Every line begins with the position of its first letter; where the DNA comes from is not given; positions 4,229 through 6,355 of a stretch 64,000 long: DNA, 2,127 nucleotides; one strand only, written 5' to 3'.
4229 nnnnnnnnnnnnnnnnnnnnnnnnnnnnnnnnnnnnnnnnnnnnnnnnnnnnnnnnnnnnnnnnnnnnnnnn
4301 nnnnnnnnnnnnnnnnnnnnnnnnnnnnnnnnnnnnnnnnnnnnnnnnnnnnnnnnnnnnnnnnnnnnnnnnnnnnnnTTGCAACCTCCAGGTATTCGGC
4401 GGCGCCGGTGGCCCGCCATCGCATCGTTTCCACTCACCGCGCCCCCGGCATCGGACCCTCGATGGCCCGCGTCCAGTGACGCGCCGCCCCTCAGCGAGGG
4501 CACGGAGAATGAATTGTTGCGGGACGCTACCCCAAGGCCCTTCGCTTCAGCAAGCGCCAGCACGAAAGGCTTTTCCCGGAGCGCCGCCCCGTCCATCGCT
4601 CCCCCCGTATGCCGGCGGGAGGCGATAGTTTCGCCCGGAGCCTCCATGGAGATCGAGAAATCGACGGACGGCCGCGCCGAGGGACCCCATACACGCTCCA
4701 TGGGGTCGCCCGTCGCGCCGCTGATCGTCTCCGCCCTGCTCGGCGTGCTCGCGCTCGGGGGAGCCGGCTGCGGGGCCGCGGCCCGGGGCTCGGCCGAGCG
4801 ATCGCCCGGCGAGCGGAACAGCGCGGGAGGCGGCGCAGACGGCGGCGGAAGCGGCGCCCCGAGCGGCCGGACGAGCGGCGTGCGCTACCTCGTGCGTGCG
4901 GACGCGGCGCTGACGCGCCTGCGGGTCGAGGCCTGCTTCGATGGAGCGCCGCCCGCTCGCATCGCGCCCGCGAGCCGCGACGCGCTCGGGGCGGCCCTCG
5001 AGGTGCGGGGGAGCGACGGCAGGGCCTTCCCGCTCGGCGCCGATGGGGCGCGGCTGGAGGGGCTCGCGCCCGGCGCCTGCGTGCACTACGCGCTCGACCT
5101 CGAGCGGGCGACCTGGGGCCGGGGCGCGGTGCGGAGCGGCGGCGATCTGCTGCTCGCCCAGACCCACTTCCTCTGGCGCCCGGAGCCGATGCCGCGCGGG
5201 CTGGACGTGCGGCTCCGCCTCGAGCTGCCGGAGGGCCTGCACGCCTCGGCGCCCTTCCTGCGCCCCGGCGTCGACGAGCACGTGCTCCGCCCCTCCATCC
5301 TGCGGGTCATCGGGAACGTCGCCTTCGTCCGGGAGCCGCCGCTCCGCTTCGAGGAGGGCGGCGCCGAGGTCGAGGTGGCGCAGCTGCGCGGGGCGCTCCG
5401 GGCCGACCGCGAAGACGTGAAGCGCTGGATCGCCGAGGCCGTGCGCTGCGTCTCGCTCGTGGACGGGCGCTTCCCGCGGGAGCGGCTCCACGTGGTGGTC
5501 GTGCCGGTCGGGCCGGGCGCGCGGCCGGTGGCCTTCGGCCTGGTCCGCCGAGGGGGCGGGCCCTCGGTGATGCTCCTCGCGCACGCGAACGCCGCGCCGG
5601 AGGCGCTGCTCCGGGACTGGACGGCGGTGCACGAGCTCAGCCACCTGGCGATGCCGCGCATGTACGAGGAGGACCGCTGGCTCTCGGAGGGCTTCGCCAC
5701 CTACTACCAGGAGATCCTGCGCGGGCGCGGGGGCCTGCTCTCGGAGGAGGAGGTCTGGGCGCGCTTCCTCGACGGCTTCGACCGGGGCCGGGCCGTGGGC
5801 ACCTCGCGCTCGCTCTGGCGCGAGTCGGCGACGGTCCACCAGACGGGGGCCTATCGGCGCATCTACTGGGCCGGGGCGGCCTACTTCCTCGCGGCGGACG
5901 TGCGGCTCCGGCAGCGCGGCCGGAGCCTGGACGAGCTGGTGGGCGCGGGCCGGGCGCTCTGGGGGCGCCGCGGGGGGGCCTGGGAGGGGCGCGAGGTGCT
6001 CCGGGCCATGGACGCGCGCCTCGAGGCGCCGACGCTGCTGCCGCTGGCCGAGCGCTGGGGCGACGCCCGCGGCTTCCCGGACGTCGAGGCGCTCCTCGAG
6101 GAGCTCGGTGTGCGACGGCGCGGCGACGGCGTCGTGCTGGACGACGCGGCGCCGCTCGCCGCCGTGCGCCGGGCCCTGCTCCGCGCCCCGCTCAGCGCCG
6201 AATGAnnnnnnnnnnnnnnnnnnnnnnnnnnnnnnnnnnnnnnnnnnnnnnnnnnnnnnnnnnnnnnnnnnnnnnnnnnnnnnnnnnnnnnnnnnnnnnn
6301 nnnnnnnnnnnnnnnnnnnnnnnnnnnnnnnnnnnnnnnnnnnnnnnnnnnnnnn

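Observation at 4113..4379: Precursor peptide: lipobox-like signal plus six Cys, all in an SCG context within EASCGGE repeats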

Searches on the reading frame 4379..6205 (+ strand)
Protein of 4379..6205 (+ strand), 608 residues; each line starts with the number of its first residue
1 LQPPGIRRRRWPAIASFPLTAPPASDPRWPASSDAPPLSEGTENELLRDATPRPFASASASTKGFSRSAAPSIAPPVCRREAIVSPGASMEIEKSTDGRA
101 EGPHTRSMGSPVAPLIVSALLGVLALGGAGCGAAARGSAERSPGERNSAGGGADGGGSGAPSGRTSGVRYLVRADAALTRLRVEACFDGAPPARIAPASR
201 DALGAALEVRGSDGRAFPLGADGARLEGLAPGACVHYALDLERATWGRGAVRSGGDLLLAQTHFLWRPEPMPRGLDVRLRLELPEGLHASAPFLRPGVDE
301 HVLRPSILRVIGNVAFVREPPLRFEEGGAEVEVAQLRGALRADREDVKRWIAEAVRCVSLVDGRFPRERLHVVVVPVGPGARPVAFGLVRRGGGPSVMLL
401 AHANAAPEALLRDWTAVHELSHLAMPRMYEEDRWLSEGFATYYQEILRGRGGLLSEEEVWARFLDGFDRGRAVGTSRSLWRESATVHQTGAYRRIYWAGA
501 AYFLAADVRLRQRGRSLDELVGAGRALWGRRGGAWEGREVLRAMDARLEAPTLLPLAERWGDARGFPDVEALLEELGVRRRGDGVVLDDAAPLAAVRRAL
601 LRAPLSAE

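Call 7: search_protein_families(library=ncbifam, proteins=[window:4379-6205:+], max_evalue=1)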
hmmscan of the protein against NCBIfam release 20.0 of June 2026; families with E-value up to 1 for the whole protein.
window:4379-6205:+ (608 aa): 0 families

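Call 8: search_protein_families(library=pfam, proteins=[window:4379-6205:+], max_evalue=1)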
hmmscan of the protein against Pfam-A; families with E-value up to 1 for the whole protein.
window:4379-6205:+ (608 aa): 1 family
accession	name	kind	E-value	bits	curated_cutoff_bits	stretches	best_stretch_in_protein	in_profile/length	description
PF05299.18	Peptidase_M61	-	0.0031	18.3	22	1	428-468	33-73/118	M61 glycyl aminopeptidase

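Call 44: search_solved_structures(query=window:4700-6202:+, max_evalue=1, show_alignments=1)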
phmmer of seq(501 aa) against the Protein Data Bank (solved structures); distinct sequences matched with E-value up to 1: 0.

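Call 55: predict_structure(protein=window:4697-6205:+)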
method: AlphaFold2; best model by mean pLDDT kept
length: 502 residues; sequences in the alignment: 1
mean_pLDDT: 39.6   pTM: 0.29
mean pLDDT of the five models: 39.6, 37.7, 34.8, 33.6, 31.7
residues with pLDDT >= 90: 0; 70-90: 6; 50-70: 83; < 50: 413
segments of 3 or more residues with pLDDT < 50: 1-61, 70-73, 90-97, 137-214, 228-236, 248-464, 469-471, 477-502
pLDDT, mean of each block of 10 residues (from residue 1): 41 39 33 36 39 35 49 54 55 45 69 60 63 52 28 31 34 38 30 29 27 50 52 46 51 39 44 39 36 34 32 31 29 34 35 38 31 27 31 34 36 37 32 33 34 37 47 47 42 37 27
secondary structure, 60 per line:
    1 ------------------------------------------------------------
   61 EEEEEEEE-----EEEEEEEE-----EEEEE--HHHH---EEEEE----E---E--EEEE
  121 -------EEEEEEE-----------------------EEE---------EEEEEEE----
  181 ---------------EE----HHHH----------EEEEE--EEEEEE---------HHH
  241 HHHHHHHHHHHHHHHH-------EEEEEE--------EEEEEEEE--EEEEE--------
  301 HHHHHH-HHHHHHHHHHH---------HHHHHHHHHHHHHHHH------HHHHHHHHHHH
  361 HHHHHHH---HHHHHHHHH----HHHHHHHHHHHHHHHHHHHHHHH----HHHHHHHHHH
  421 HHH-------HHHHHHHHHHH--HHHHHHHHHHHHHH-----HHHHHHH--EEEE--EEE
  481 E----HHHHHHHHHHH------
elements in order: E61-68 E74-81 E87-91 H94-97 E101-105 E117-120 E128-134 E158-160 E170-176 H202-205 E216-220 E223-228 H238-256 E264-269 E278-285 E288-292 H301-306 H308-318 H328-343 H350-367 H371-379 H384-406 H411-423 H431-441 H444-457 H463-469 E472-475 E478-481 H486-496

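Call 58: search_protein_families(library=pfam, alignment_id=A2, max_evalue=0.01)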
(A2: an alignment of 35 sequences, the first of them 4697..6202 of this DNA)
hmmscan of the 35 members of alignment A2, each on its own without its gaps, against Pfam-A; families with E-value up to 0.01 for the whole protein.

A. member 1, window:4697-6202:+ (502 aa): 1 family
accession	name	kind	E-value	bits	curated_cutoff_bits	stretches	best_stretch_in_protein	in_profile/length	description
PF05299.18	Peptidase_M61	-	0.0024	18.7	22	1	322-362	33-73/118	M61 glycyl aminopeptidase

B. families by the number of members that match (of 35 scanned): 1 family
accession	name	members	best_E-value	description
PF05299.18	Peptidase_M61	29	1.4e-06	M61 glycyl aminopeptidase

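Call 59: search_solved_structures(query=A2, max_evalue=1, show_alignments=1)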
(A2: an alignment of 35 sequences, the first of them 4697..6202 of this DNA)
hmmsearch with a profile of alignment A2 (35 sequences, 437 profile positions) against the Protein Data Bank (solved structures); distinct sequences matched with E-value up to 1: 22.
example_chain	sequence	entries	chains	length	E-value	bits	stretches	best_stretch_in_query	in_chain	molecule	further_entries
7xyo_A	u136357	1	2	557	2.9e-05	26.4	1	253-380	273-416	Aminopeptidase M61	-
6a8z_A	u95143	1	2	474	0.0013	21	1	246-278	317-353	Zinc metalloprotease, putative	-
4fgm_A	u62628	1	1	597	0.0026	20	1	265-425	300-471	Aminopeptidase N family protein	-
6iff_A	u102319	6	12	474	0.046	15.9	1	247-278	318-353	Zinc metalloprotease | Zinc metalloprotease, putative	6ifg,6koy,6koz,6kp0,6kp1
8j9c_A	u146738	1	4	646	0.047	15.9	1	268-355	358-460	Putative glycyl aminopeptidase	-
8j9d_A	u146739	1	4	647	0.047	15.9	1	268-355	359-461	Putative glycyl aminopeptidase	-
6ea4_A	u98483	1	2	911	0.064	15.4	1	231-279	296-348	Endoplasmic reticulum aminopeptidase 2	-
4e36_A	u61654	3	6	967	0.065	15.4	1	231-279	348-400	Endoplasmic reticulum aminopeptidase 2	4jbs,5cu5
5ab2_A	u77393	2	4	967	0.065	15.4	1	231-279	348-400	ENDOPLASMIC RETICULUM AMINOPEPTIDASE 2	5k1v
7p7p_A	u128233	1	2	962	0.069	15.3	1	231-279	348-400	Endoplasmic reticulum aminopeptidase 2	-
7nsk_A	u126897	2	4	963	0.069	15.3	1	231-279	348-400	Endoplasmic reticulum aminopeptidase 2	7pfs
7nup_A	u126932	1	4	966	0.07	15.3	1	231-279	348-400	Endoplasmic reticulum aminopeptidase 2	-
3se6_A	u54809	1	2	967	0.07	15.3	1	231-279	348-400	Endoplasmic reticulum aminopeptidase 2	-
5ab0_A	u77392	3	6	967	0.07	15.3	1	231-279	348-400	ENDOPLASMATIC RETICULUM AMINOPEPTIDASE 2 | Endoplasmic reticulum aminopeptidase 2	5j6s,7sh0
5mj6_A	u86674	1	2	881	0.54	12.4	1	250-278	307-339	Leucyl-cystinyl aminopeptidase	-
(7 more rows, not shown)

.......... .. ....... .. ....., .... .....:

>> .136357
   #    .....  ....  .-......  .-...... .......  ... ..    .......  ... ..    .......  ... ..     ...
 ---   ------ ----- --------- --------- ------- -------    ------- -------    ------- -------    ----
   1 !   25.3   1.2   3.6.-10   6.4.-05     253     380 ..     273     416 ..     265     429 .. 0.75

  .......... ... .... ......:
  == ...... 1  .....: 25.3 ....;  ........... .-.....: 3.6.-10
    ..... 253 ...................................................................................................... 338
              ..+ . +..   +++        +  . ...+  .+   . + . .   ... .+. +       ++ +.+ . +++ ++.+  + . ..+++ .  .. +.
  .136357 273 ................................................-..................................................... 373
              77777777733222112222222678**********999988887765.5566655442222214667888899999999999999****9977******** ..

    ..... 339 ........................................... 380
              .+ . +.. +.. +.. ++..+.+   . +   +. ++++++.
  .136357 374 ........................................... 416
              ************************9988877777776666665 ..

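Call 72: find_homologous_proteins(query=window:4697-6202:+, max_evalue=1e-10)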
Query window:4697-6202:+ (502 aa): 75 proteins with E <= 1e-10 among 8000 candidates.
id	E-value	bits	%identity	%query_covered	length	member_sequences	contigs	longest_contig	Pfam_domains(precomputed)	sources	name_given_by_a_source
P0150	0.0e+0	1092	100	100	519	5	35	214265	-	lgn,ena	-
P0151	7.4e-134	466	55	88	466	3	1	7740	-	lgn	-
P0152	1.4e-130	455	53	90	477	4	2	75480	-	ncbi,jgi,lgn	jgi:hypothetical protein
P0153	1.8e-128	448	50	96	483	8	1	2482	-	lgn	-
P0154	2.8e-128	448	54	87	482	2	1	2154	-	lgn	-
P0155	2.8e-128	447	53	88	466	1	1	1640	-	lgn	-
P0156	6.3e-127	443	51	86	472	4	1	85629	-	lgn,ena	-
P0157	1.1e-126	442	52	87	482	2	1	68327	-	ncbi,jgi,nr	ncbi:MAG: hypothetical protein MUE69_02560 [Myxococcota bacterium]|jgi:hypothetical protein|nr:hypot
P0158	6.0e-126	440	52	84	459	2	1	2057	-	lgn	-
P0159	1.8e-125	438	49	89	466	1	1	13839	PF05299.19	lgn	-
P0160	9.1e-125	436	52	89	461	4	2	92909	-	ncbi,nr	ncbi:MAG: hypothetical protein H6721_14865 [Sandaracinus sp.]|nr:hypothetical protein [Sandaracinus 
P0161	1.9e-124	435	49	87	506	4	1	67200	-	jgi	jgi:hypothetical protein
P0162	2.8e-124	434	49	91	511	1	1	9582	-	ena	-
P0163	6.5e-124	433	48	88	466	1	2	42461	PF05299.19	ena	-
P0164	2.0e-123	431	47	95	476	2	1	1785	-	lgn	-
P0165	3.3e-123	431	49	87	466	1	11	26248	PF05299.19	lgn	-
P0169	5.8e-121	423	46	97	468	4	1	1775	PF05299.19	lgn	-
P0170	5.3e-120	420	52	87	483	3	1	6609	PF05299.19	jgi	-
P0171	1.1e-119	419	47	90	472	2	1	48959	PF05299.19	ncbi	ncbi:MAG: hypothetical protein AAGE52_04020 [Myxococcota bacterium]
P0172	1.2e-118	416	50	87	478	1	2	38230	PF05299.19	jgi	-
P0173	1.7e-117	412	49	87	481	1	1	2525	PF05299.19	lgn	-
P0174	1.4e-112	396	48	88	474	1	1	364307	PF05299.19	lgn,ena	-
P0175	4.6e-111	391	45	86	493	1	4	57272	PF05299.19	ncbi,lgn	-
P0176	2.0e-106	375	48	78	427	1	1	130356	PF05299.19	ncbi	-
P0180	5.9e-79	285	40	91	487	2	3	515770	-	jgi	jgi:hypothetical protein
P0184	6.9e-74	268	40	87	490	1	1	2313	PF05299.19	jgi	jgi:hypothetical protein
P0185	6.5e-73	265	40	88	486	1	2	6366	PF05299.19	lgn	-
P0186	5.1e-72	262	39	89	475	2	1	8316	PF05299.19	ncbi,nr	ncbi:MAG: hypothetical protein O2894_09470 [Planctomycetota bacterium]|nr:hypothetical protein [Plan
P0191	4.5e-69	252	38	87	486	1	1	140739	-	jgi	jgi:hypothetical protein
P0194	4.3e-68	249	40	89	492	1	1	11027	PF05299.19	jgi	-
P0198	1.7e-65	240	40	84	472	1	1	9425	PF05299.19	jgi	jgi:hypothetical protein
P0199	5.1e-65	239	36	97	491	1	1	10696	PF05299.19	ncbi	-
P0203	1.3e-62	231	38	89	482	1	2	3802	PF05299.19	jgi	jgi:hypothetical protein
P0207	1.1e-58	218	37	86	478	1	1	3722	PF05299.19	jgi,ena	-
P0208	1.1e-58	218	33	86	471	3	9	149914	-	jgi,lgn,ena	-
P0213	1.4e-51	195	31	93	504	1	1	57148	-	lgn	-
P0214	2.5e-51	194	34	89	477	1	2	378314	-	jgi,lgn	-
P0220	2.1e-31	128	32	88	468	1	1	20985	-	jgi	jgi:predicted metalloprotease with PDZ domain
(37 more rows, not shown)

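Call 75: find_encoding_contigs(protein=P0186, flank=4000, max_places=1)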
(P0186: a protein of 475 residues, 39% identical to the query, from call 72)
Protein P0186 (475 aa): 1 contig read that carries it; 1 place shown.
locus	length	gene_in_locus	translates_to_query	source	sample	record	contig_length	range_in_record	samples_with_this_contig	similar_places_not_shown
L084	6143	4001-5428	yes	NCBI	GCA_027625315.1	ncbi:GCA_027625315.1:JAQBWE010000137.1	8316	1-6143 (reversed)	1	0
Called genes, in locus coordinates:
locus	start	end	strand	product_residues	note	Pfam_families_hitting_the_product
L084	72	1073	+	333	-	PF13646:HEAT_2 (weak)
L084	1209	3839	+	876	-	PF06570:DUF1129 (faint), PF22113:Mtrc-MtrF_II-IV_dom (faint), PF13435:Cytochrome_C554, PF23914:TPR_CcmH_CycH (weak), PF13424:TPR_12 (weak), PF13432:TPR_16, PF14559:TPR_19 (weak), PF13428:TPR_14 (weak), +5 more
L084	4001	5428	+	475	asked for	PF05299:Peptidase_M61 (weak)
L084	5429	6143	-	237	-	?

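Call 76: find_encoding_contigs(protein=P0214, flank=4000, max_places=1)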
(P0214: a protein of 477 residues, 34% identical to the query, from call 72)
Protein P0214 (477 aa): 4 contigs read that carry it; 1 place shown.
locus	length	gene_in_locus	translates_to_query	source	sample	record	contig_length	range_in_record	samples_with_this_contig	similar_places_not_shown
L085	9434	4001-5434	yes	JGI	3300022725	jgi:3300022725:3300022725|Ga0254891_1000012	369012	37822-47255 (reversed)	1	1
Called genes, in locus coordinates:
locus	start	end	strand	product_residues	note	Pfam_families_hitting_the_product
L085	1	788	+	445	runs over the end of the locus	PF00493:MCM (faint), PF13191:AAA_16 (faint), PF00004:AAA (weak), PF07728:AAA_5 (faint), PF13401:AAA_22 (faint), PF00004:AAA (weak), PF07724:AAA_2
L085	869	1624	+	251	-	PF01209:Ubie_methyltran, PF13489:Methyltransf_23, PF13847:Methyltransf_31, PF08241:Methyltransf_11, PF08242:Methyltransf_12, PF13649:Methyltransf_25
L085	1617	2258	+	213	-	PF02036:SCP2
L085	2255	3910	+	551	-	PF03109:ABC1, PF27536:UbiB_helical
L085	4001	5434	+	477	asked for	-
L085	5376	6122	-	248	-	PF01648:ACPS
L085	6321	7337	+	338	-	PF08545:ACP_syn_III, PF08541:ACP_syn_III_C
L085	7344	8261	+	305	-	PF00561:Abhydrolase_1, PF12146:Hydrolase_4, PF12697:Abhydrolase_6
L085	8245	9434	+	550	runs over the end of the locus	PF00501:AMP-binding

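Call 77: find_encoding_contigs(protein=P0213, flank=4000, max_places=1)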
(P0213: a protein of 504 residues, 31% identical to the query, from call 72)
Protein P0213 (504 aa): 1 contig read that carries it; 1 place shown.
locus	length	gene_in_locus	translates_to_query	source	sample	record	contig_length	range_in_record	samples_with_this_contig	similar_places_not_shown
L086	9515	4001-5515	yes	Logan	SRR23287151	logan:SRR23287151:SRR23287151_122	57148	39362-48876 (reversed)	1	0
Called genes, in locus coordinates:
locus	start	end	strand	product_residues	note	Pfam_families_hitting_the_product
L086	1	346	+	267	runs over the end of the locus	PF01149:Fapy_DNA_glyco, PF06831:H2TH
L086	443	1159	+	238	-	-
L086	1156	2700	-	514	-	PF06609:TRI12, PF00083:Sugar_tr, PF07690:MFS_1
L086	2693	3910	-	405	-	PF00266:Aminotran_5, PF01053:Cys_Met_Meta_PP (weak), PF01041:DegT_DnrJ_EryC1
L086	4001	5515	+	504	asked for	-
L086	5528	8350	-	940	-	PF13415:Beta-prop_FBX42, PF24981:Beta-prop_ATRN-LZTR1 (faint), PF24681:Kelch_KLHDC2_KLHL20_DRC7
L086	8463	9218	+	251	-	PF17837:4PPT_N (weak), PF01648:ACPS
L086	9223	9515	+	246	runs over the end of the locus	PF05742:TANGO2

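Call 78: find_encoding_contigs(protein=P0220, flank=4000, max_places=1)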
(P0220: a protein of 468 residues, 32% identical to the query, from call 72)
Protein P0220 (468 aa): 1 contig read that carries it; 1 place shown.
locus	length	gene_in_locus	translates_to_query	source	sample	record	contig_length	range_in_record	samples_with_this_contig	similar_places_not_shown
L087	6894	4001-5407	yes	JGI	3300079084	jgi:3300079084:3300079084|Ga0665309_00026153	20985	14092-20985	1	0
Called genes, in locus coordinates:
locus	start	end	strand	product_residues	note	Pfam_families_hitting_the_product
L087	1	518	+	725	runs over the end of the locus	PF00027:cNMP_binding, PF13187:Fer4_9 (faint), PF12797:Fer4_2 (faint), PF12837:Fer4_6 (faint), PF13237:Fer4_10 (faint), PF13247:Fer4_11, PF12838:Fer4_7 (weak), PF00037:Fer4 (weak), +1 more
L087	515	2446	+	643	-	PF14537:Cytochrom_c3_2 (weak), PF00037:Fer4 (weak), PF13237:Fer4_10 (weak), PF14697:Fer4_21 (weak), PF00890:FAD_binding_2, PF01266:DAO (weak), PF07992:Pyr_redox_2, PF13738:Pyr_redox_3, +5 more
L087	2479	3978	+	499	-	PF00092:VWA, PF13519:VWA_2, PF13768:VWA_3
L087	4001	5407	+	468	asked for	-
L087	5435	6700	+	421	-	PF13482:RNase_H_2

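Call 79: find_encoding_contigs(protein=P0180, flank=4000, max_places=1)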
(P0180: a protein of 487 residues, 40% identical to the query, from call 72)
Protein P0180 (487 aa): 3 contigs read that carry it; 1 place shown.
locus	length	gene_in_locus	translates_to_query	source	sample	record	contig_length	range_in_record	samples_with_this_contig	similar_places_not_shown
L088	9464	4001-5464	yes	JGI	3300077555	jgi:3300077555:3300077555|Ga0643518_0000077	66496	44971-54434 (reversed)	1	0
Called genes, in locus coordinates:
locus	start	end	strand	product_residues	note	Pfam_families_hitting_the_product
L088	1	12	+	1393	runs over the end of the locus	PF04997:RNA_pol_Rpb1_1, PF00623:RNA_pol_Rpb1_2, PF04983:RNA_pol_Rpb1_3, PF05000:RNA_pol_Rpb1_4, PF04998:RNA_pol_Rpb1_5, PF01551:Peptidase_M23 (faint), PF21668:RPOC_hybrid (faint)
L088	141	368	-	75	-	-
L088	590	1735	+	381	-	PF02771:Acyl-CoA_dh_N, PF02770:Acyl-CoA_dh_M, PF00441:Acyl-CoA_dh_1, PF08028:Acyl-CoA_dh_2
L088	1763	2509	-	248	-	PF22106:HvfC_C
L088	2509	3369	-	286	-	PF05114:MbnB_TglH_ChrH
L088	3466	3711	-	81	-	-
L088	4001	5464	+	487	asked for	-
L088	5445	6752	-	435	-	PF02885:Glycos_trans_3N, PF00591:Glycos_transf_3, PF07831:PYNP_C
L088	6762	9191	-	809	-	PF00575:S1 (faint), PF08206:OB_RNB, PF17876:CSD2 (weak), PF00773:RNB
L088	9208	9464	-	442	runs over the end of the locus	-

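Call 80: find_encoding_contigs(protein=P0191, flank=4000, max_places=1)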
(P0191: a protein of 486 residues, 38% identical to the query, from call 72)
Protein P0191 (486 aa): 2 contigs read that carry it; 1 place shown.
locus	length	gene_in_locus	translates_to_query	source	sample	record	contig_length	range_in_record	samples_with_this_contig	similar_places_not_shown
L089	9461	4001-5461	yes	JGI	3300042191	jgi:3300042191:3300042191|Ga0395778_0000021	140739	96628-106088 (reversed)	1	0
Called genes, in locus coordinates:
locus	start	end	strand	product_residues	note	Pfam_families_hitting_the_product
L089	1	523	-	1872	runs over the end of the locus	PF12458:DUF3686, PF05496:RuvB_N (faint), PF25472:DUF7902, PF00004:AAA (weak), PF07728:AAA_5 (weak)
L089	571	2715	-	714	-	-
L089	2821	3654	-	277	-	-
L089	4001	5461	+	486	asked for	-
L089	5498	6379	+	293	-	PF01734:Patatin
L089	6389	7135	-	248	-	PF28386:BfoA_C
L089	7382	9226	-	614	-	-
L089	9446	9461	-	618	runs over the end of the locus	-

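Call 81: find_encoding_contigs(protein=P0208, flank=4000, max_places=1)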
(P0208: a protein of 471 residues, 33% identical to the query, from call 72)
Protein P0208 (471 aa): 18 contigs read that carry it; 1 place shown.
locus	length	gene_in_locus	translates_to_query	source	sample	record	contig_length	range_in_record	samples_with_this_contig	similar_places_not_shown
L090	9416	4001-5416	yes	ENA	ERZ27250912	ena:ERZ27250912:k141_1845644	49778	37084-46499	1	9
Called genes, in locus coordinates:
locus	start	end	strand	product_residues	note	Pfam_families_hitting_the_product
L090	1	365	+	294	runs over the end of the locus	PF12146:Hydrolase_4, PF00561:Abhydrolase_1, PF12697:Abhydrolase_6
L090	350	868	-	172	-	PF00300:His_Phos_1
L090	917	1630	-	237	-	-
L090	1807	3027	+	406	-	-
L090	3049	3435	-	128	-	PF04304:DUF454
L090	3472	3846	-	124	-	PF13511:DUF4124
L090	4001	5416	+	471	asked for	-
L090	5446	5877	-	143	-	PF02823:ATP-synt_DE_N, PF00401:ATP-synt_DE (weak)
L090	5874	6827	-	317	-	PF00291:PALP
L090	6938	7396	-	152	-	PF01948:PyrI, PF02748:PyrI_C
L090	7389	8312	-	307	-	PF02729:OTCace_N, PF00185:OTCace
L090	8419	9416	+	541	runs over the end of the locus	PF21088:MS_channel_1st (weak), PF00924:MS_channel_2nd, PF21082:MS_channel_3rd (weak)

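Call 82: predict_structure(alignment_id=A3)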
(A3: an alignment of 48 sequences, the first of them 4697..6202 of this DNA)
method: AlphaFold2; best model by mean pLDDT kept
length: 502 residues; sequences in the alignment: 48
mean_pLDDT: 91.1   pTM: 0.88
mean pLDDT of the five models: 91.1, 89.8, 89.5, 89.5, 89.3
residues with pLDDT >= 90: 426; 70-90: 16; 50-70: 26; < 50: 34
segments of 3 or more residues with pLDDT < 50: 1-3, 22-46, 48-50
pLDDT, mean of each block of 10 residues (from residue 1): 52 60 45 44 47 65 98 98 96 94 97 96 95 97 94 97 94 98 97 96 96 98 98 97 99 97 98 97 96 98 98 98 96 99 98 98 93 96 95 98 98 95 88 98 98 96 97 97 99 92 47
secondary structure, 60 per line:
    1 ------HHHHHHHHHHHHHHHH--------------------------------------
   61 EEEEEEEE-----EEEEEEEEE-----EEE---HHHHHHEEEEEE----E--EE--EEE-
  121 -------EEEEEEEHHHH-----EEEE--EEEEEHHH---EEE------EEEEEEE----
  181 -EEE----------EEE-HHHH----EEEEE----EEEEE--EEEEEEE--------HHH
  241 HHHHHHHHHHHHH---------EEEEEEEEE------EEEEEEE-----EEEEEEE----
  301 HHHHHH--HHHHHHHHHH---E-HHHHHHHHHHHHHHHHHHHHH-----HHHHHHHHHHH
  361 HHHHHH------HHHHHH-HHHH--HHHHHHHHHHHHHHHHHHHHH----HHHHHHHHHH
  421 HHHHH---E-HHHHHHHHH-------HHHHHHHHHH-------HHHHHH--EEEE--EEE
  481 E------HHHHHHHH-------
elements in order: H7-22 E61-68 E74-82 E88-90 H94-99 E100-105 E117-119 E128-134 H135-138 E144-147 E150-154 E161-163 E170-176 E182-184 E195-197 H199-202 E207-211 E216-220 E223-229 H238-253 E263-271 E278-284 E290-296 H301-306 H309-318 H324-344 H350-366 H373-378 H380-383 H386-406 H411-425 H431-439 H447-456 H464-469 E472-475 E478-481 H488-495
